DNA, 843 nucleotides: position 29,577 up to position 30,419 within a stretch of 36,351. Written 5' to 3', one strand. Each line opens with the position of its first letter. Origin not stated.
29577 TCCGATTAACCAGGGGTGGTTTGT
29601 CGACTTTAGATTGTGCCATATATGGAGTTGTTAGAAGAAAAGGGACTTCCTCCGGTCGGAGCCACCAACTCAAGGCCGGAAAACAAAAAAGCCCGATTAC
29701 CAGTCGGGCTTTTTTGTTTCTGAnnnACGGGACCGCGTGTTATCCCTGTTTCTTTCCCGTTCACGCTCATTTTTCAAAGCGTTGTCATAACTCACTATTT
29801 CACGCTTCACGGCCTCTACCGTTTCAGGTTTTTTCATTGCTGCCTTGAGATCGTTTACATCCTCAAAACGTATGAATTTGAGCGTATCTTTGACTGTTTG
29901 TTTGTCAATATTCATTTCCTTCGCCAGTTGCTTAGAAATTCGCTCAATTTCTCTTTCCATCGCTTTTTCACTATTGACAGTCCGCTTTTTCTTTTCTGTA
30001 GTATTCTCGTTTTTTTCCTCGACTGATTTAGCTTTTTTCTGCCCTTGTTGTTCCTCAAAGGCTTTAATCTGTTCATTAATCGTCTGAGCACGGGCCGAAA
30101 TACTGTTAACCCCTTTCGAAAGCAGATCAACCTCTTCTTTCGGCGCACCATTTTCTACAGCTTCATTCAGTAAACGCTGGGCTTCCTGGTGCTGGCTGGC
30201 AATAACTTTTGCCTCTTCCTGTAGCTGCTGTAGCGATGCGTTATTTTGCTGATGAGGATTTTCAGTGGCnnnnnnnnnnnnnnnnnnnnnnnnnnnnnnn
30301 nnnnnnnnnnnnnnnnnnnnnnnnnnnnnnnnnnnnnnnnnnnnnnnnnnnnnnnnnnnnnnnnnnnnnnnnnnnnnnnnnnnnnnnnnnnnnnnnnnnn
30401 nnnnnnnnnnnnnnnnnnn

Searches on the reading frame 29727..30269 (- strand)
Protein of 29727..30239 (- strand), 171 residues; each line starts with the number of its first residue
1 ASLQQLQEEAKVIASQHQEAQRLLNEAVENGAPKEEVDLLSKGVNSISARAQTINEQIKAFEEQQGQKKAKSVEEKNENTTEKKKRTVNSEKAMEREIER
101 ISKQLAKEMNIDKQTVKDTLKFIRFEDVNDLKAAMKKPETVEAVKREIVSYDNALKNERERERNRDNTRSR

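Call 27: search_protein_representatives(protein=window:29727-30239:-)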
Query: 171 residues. Proteins with E-value up to 0.001 (for the whole library): 2; up to 1e-10: 2; up to 1e-30: 1. The best 2 are listed.
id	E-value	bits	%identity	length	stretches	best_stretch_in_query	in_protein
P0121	1.2e-92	323.9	99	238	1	1-171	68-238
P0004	6.5e-23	98.0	43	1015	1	6-171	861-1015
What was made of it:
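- Tried and rejected: A phmmer search of 1.84 billion representatives found only its own cluster and the Salmonella cluster (call 27).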

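Call 43: search_solved_structures(query=A3, max_evalue=10, show_alignments=2)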
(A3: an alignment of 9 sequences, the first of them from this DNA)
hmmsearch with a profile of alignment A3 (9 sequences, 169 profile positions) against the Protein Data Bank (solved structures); distinct sequences matched with E-value up to 10: 5.
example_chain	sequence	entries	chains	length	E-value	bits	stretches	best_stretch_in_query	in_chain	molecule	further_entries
8bh1_E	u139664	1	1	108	0.28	14.3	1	11-63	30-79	Cell division protein FtsB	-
8es4_A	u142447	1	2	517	0.28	14.3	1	32-84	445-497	Gp35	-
1r8w_A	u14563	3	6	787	0.75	12.9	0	86-149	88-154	glycerol dehydratase | B12-independent glycerol dehydratase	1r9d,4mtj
1aep_A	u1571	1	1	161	1.7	11.8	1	16-101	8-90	APOLIPOPHORIN III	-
1ls4_A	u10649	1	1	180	2.1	11.4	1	15-101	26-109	Apolipophorin-III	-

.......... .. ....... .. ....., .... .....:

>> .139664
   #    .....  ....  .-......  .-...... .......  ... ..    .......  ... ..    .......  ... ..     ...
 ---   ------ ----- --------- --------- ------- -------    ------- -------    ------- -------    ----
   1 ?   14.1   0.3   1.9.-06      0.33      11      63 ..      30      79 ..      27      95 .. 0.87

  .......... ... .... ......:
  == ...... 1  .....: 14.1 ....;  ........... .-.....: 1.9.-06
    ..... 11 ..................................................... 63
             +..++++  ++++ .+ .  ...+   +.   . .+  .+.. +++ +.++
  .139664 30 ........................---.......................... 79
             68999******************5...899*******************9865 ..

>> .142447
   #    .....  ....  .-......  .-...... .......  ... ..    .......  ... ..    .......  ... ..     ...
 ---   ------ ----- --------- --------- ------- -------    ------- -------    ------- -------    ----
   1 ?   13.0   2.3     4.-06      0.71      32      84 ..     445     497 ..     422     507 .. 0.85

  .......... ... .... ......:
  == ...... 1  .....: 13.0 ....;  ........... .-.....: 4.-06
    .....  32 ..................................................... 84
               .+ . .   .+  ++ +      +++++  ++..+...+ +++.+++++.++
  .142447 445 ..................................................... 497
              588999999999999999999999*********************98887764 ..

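Call 44: search_protein_families(library=pfam, alignment_id=A3, max_evalue=1)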
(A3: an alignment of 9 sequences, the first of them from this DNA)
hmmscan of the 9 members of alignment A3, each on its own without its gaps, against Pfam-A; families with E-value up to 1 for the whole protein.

A. member 1, seq(181 aa): 6 families
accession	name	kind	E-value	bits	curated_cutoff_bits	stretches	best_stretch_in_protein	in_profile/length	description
PF07876.18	Dabb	-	0.034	15.2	25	1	86-156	10-80/96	Stress responsive A/B Barrel Domain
PF07611.17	DUF1574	-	0.068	13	29.1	1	56-158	182-282/342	Protein of unknown function (DUF1574)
PF20175.3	Tra1_central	-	0.18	10.9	27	1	33-138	151-246/585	Tra1 HEAT repeat central region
PF14288.11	FKS1_dom1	-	0.37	11.5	27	1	81-141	38-98/111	1,3-beta-glucan synthase subunit FKS1, domain-1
PF07083.16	DUF1351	-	0.43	10.7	27.8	1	55-95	83-123/210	Protein of unknown function (DUF1351)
PF24567.1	ANKLE2_3rd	-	0.65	11.2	27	0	68-121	47-96/101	ANKLE2 third alpha/beta domain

B. families by the number of members that match (of 9 scanned): 34 families (the first 25 are shown)
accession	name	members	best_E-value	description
PF11181.13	YflT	5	0.0041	Heat induced stress protein YflT domain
PF05295.16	Luciferase_N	3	0.0023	Luciferase/LBP N-terminal domain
PF24580.1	DUF7607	3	0.03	Domain of unknown function (DUF7607)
PF02821.22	Staphylokinase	2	0.0086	Staphylokinase/Streptokinase family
PF13543.13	SAM_KSR1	2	0.08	SAM like domain present in kinase suppressor RAS 1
PF20175.3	Tra1_central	2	0.18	Tra1 HEAT repeat central region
PF14966.11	DNA_repr_REX1B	1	0.0024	DNA repair REX1-B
PF00141.28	peroxidase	1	0.0056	Peroxidase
PF13874.11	Nup54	1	0.0088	Nucleoporin complex subunit 54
PF11490.13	DNA_pol3_a_NII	1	0.01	DNA polymerase III polC-type N-terminus II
PF22905.2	Hydro_N_hd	1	0.014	Hydrolase N-terminal helical domain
PF16740.10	SKA2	1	0.015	Spindle and kinetochore-associated protein 2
PF19669.4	DUF6172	1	0.016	Family of unknown function (DUF6172)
PF04967.18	HTH_10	1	0.029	HTH DNA binding domain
PF07876.18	Dabb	1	0.034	Stress responsive A/B Barrel Domain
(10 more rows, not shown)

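Call 46: predict_structure(alignment_id=A3)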
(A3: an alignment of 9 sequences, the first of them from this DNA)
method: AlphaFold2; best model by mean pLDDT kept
length: 181 residues; sequences in the alignment: 9
mean_pLDDT: 78.2   pTM: 0.40
mean pLDDT of the five models: 78.2, 77.3, 75.4, 74.4, 73.6
residues with pLDDT >= 90: 69; 70-90: 68; 50-70: 17; < 50: 27
segments of 3 or more residues with pLDDT < 50: 1-8, 79-97
pLDDT, mean of each block of 10 residues (from residue 1): 42 81 91 93 90 89 85 59 40 46 84 92 92 83 88 92 90 73 53
secondary structure, 60 per line:
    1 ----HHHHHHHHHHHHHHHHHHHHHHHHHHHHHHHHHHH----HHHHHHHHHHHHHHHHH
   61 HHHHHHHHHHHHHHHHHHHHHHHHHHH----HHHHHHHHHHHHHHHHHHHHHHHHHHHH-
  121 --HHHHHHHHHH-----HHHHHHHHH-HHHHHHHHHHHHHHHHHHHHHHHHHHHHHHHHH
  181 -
elements in order: H5-39 H44-87 H92-119 H123-132 H138-146 H148-180

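Call 49: fold_search(model_id=the predicted structure, library=pdb)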
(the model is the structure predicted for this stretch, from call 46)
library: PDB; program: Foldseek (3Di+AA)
matches with E <= 10: 184; with E <= 0.001: 0
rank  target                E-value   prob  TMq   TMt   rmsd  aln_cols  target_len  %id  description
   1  8gjg_A                4.5e-01  0.51  0.32  0.36  26.2       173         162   18  De novo design of high-affinity protein binders to bioactive helical peptides (released 2024-01-10)
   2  4l0r_B                6.5e-01  1.00  0.37  0.89   1.2        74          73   23  Crystal structure of FGF2-interacting protein from Homo sapiens. Northeast Structural Genomics Consortium Target HR902 (released 2013-09-04)
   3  4l0r_A                6.8e-01  1.00  0.37  0.86   1.3        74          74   23  Crystal structure of FGF2-interacting protein from Homo sapiens. Northeast Structural Genomics Consortium Target HR902 (released 2013-09-04)
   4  9ftl_a                1.0e+00  0.28  0.23  0.25  11.9       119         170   17  Asgard ESCRT-IIIB filament structure (released 2025-04-16)
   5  8ibh                  1.1e+00  0.99  0.38  0.86   1.6        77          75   22  Cep57 C-terminal domain (released 2024-02-14)
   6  6zsh_C                1.3e+00  0.97  0.38  0.79   2.4        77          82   13  The mechanism of activation of the actin binding protein EHBP1 by Rab8 family members (released 2020-09-02)
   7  6zsh_A                1.5e+00  0.92  0.39  0.71   4.0        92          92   14  The mechanism of activation of the actin binding protein EHBP1 by Rab8 family members (released 2020-09-02)
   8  6b87_B                1.6e+00  0.99  0.34  0.64   0.8        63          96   17  Crystal structure of transmembrane protein TMHC2_E (released 2018-03-14)
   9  2zqm                  1.6e+00  0.97  0.36  0.56   3.8       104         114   18  Crystal structure of the prefoldin beta subunit from Thermococcus strain KS-1 (released 2008-08-26)
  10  5eiu_D                1.6e+00  0.54  0.25  0.32   4.1        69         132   22  Mini TRIM5 B-box 2 dimer C2 crystal form (released 2016-06-15)
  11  6b87_A                1.7e+00  0.98  0.34  0.60   1.0        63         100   17  Crystal structure of transmembrane protein TMHC2_E (released 2018-03-14)
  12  6zsj_D                1.7e+00  0.38  0.32  0.43  16.7       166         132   13  The mechanism of activation of the actin binding protein EHBP1 by Rab8 family members. (released 2020-09-02)
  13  6zsi_D                1.7e+00  0.38  0.32  0.44  16.2       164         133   13  The mechanism of activation of the actin binding protein EHBP1 by Rab8 family members. (released 2020-09-02)
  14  1cxz_B                2.0e+00  0.90  0.34  0.67   2.4        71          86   18  CRYSTAL STRUCTURE OF HUMAN RHOA COMPLEXED WITH THE EFFECTOR DOMAIN OF THE PROTEIN KINASE PKN/PRK1 (released 1999-10-08)
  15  6zsi_C                2.1e+00  0.33  0.32  0.44  16.6       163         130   13  The mechanism of activation of the actin binding protein EHBP1 by Rab8 family members. (released 2020-09-02)
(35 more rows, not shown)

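Call 58: find_homologous_proteins(query=A3, max_evalue=0.01)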
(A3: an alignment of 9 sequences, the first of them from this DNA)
Query A3 (9 sequences) (181 aa, profile of the alignment): 3 proteins with E <= 0.01 among 5467 candidates.
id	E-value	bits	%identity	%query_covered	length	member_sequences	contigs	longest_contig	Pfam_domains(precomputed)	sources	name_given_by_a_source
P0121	2.2e-58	215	99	100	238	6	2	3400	-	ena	-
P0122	1.9e-52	196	25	96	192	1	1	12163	-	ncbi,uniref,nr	ncbi:hypothetical protein [Arsenophonus sp.]|uniref:hypothetical protein n=1 Tax=Arsenophonus sp. Ta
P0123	1.8e-33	134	100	66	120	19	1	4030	-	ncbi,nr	ncbi:hypothetical protein QEB49_004988, partial [Escherichia coli]|nr:hypothetical protein [Escheric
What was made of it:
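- Tried and rejected: A profile search found only fragments of the same gene (call 58). The 238-aa P0121 begins at a GTG inside the linker, but it comes from short contigs (longest 3.4 kb, call 58), so it may be a gene call on a truncated copy.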

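Call 60: find_encoding_contigs(protein=P0122, flank=6000, max_places=3)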
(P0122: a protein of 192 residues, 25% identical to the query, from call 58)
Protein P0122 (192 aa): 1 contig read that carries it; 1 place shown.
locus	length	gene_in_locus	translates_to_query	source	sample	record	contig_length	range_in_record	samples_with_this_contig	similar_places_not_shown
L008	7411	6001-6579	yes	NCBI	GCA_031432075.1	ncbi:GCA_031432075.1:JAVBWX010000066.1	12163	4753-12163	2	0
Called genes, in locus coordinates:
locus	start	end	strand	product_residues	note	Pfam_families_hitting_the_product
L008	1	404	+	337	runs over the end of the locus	PF04754:Transposase_31, PF27070:HTH_Rpn_C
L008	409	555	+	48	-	-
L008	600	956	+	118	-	PF04352:ProQ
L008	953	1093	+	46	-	-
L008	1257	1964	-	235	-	-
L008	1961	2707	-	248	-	PF01656:CbiA (weak)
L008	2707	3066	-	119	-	-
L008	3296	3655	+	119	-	PF21983:NikA-like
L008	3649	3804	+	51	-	-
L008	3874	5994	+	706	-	PF18821:LPD7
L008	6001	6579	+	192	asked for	-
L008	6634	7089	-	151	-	PF22470:Histone_HNS_N, PF00816:Histone_HNS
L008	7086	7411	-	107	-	PF13342:Toprim_Crpt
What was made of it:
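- The only stand-alone hits are fragments of broken or partial relaxase genes (calls 27, 58, 60).
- Tried and rejected: One of these, a 192-aa Arsenophonus 'protein', is the C-terminal piece of a relaxase broken into three ORFs (call 60).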
